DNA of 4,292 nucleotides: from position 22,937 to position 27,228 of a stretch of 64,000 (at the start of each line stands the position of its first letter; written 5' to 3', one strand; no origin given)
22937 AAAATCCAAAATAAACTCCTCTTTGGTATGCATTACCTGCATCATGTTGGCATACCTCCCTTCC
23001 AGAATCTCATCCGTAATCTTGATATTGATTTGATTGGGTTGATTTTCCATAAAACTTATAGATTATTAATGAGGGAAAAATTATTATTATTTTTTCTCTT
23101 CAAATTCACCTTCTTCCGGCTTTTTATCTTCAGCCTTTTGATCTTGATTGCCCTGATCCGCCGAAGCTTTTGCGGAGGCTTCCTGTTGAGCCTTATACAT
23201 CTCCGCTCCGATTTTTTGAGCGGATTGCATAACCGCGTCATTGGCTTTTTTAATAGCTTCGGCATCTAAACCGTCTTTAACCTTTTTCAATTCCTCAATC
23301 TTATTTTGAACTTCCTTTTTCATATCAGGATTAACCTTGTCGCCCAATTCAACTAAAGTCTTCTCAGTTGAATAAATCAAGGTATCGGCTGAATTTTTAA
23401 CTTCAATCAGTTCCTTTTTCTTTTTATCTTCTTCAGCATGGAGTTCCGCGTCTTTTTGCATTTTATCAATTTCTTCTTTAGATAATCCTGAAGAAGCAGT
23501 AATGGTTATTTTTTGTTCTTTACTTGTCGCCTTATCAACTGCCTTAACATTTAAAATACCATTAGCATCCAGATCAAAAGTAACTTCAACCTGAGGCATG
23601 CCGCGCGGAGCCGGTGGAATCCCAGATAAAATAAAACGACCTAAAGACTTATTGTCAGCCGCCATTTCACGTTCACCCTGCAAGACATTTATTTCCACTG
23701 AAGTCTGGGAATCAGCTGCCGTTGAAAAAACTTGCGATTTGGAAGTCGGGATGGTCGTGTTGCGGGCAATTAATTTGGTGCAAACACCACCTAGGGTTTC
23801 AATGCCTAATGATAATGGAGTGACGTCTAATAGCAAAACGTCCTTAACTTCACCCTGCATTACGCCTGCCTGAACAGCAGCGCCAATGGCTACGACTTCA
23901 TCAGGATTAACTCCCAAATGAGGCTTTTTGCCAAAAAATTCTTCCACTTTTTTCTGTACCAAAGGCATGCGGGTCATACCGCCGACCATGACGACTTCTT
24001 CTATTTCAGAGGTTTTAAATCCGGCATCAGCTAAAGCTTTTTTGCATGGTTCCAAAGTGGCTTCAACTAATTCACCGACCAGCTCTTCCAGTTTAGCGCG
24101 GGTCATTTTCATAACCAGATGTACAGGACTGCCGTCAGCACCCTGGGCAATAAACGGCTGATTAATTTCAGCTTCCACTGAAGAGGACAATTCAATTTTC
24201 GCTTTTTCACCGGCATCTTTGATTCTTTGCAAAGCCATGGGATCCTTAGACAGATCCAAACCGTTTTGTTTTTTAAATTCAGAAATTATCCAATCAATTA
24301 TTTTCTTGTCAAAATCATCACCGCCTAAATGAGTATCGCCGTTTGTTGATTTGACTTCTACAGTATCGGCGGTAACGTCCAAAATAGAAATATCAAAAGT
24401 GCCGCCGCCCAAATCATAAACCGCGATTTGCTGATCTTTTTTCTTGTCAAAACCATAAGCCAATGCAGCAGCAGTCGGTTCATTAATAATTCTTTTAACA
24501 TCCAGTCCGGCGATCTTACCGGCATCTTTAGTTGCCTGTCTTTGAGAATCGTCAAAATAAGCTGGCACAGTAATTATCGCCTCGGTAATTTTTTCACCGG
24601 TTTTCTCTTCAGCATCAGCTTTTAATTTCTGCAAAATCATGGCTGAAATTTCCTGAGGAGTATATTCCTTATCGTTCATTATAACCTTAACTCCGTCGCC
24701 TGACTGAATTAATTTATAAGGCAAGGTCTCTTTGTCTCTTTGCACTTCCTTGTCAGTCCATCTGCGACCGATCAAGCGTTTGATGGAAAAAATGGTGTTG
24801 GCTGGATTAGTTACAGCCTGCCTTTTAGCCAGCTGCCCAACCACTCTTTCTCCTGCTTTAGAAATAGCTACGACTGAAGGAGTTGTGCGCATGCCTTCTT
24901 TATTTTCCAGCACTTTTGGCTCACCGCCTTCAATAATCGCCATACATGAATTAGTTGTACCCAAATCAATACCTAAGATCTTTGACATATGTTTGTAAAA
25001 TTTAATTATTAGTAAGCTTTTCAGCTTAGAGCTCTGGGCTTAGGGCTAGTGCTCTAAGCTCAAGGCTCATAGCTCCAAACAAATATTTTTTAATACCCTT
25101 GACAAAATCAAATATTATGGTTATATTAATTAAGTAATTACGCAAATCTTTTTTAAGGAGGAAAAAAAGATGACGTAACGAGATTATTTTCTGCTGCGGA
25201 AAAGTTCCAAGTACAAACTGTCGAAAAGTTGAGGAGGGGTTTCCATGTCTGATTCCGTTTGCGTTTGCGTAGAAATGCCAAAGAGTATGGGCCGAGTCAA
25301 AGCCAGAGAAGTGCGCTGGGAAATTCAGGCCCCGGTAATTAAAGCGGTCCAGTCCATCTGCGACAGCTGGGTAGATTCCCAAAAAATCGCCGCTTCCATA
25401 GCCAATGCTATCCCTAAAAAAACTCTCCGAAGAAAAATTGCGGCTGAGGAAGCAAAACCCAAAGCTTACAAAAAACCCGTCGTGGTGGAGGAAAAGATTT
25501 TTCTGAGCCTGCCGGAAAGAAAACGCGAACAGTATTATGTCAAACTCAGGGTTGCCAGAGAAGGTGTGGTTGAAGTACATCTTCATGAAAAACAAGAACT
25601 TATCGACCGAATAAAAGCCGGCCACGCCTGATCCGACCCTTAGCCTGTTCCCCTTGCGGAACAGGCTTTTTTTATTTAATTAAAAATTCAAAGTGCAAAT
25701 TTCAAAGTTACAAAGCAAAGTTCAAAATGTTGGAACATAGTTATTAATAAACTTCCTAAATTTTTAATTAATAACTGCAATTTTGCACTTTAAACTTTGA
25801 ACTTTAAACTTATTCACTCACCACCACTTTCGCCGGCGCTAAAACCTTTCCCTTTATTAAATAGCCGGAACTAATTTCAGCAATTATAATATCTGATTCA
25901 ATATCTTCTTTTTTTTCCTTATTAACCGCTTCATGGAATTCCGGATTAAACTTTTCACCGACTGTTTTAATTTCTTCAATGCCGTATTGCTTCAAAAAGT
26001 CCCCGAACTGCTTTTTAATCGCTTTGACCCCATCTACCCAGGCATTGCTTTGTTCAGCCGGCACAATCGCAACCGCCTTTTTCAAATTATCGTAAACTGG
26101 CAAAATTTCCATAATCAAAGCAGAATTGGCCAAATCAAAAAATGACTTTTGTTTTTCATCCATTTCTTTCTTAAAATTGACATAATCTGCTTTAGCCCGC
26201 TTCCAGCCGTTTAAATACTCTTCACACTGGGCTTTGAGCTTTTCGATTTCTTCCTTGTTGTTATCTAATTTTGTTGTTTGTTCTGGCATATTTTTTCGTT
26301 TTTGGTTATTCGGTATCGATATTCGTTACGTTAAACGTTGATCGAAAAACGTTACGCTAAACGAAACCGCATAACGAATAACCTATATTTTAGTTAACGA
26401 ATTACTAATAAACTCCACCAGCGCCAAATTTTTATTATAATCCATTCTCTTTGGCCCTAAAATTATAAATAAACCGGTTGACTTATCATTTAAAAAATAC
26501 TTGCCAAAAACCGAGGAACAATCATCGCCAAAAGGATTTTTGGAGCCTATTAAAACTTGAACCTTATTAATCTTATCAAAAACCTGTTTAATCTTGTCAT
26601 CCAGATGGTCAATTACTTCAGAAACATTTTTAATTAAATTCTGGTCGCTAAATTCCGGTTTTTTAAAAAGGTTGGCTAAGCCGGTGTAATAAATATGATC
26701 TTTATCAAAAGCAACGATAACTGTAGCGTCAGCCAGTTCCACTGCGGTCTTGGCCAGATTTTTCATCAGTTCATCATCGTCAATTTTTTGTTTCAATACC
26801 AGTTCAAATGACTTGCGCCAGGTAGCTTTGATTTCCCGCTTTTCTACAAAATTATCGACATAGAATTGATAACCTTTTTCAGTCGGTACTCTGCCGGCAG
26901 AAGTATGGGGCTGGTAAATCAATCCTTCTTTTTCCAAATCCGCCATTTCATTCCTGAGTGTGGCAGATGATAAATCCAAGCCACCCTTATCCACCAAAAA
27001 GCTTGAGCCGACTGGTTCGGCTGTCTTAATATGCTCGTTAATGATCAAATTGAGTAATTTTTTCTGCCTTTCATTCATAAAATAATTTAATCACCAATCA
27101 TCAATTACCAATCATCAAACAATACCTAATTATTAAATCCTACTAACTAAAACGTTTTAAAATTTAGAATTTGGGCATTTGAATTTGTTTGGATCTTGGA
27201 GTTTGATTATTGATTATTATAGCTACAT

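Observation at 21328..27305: CIRCE/HrcA heat-shock operon with two extra genes (DUF3467 and a 427-aa unknown) between dnaK and dnaJ, and a degenerate second CIRCE-like repeat before dnaK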

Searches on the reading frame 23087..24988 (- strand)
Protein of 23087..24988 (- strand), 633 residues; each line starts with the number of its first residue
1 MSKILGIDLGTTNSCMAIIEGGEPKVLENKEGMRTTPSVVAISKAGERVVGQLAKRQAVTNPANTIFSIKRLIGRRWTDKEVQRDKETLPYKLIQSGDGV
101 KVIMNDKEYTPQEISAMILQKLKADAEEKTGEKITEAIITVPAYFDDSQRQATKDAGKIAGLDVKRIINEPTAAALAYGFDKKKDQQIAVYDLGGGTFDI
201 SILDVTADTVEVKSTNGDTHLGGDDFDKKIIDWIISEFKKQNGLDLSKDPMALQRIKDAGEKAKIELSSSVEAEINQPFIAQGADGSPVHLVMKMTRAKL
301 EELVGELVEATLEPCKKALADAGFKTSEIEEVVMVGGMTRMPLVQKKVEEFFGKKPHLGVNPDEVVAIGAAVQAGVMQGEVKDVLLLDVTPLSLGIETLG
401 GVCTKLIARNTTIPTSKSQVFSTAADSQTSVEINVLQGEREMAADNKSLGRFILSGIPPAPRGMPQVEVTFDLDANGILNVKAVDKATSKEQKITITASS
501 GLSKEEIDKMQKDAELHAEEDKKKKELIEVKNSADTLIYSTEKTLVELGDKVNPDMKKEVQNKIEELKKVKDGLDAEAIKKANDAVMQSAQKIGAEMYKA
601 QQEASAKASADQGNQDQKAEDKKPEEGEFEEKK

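Call 3: search_protein_families(library=pfam, proteins=[window:23087-24988:-], max_evalue=0.01)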
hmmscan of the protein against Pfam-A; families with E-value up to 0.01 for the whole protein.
window:23087-24988:- (633 aa): 2 families
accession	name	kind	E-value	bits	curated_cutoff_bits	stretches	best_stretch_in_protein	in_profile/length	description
PF00012.26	HSP70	-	2.6e-256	852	20.6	1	4-599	1-599/599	Hsp70 protein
PF06723.19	MreB_Mbl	-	9.8e-17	61.2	27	1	114-372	73-317/327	MreB/Mbl protein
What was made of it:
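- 23087..24988 (-): dnaK (633 aa). Call 3: PF00012, E=3e-256.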

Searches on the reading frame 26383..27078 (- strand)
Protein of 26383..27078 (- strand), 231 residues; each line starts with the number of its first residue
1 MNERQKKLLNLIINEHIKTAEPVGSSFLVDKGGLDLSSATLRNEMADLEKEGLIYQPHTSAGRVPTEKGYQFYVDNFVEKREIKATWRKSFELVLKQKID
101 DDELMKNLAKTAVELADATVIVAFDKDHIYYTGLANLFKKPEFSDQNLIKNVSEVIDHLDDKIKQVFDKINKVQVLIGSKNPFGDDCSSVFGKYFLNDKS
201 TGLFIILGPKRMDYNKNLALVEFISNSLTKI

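Call 3: search_protein_families(library=pfam, proteins=[window:26383-27078:-], max_evalue=0.01)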
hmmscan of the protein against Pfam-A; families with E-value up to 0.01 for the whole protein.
window:26383-27078:- (231 aa): 1 family
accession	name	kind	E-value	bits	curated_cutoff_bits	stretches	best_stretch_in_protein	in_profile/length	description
PF01628.27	HrcA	-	3.3e-19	70.1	22.2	1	96-216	95-213/215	HrcA protein C terminal domain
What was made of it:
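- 26383..27078 (-): hrcA, short form (231 aa). Call 3: PF01628.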

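Call 115: search_protein_families(library=ncbifam, proteins=[window:26383-27078:-], max_evalue=0.001)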
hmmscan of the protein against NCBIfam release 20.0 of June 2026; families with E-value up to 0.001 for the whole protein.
window:26383-27078:- (231 aa): 2 families
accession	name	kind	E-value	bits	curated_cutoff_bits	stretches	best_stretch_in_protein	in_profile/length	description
TIGR00331.1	hrcA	equivalog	1.6e-57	195.6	197.2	2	2-122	1-123/338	heat-inducible transcriptional repressor HrcA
NF003033.0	PRK03911.1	equivalog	7e-18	65.2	248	1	3-105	5-104/264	HrcA family transcriptional regulator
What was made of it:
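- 26383..27078 (-): Call 115: TIGR00331 scores 195.6 bits in two stretches, residues 2-122 matching model positions 1-123 of 338, so about 100 central residues are missing.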
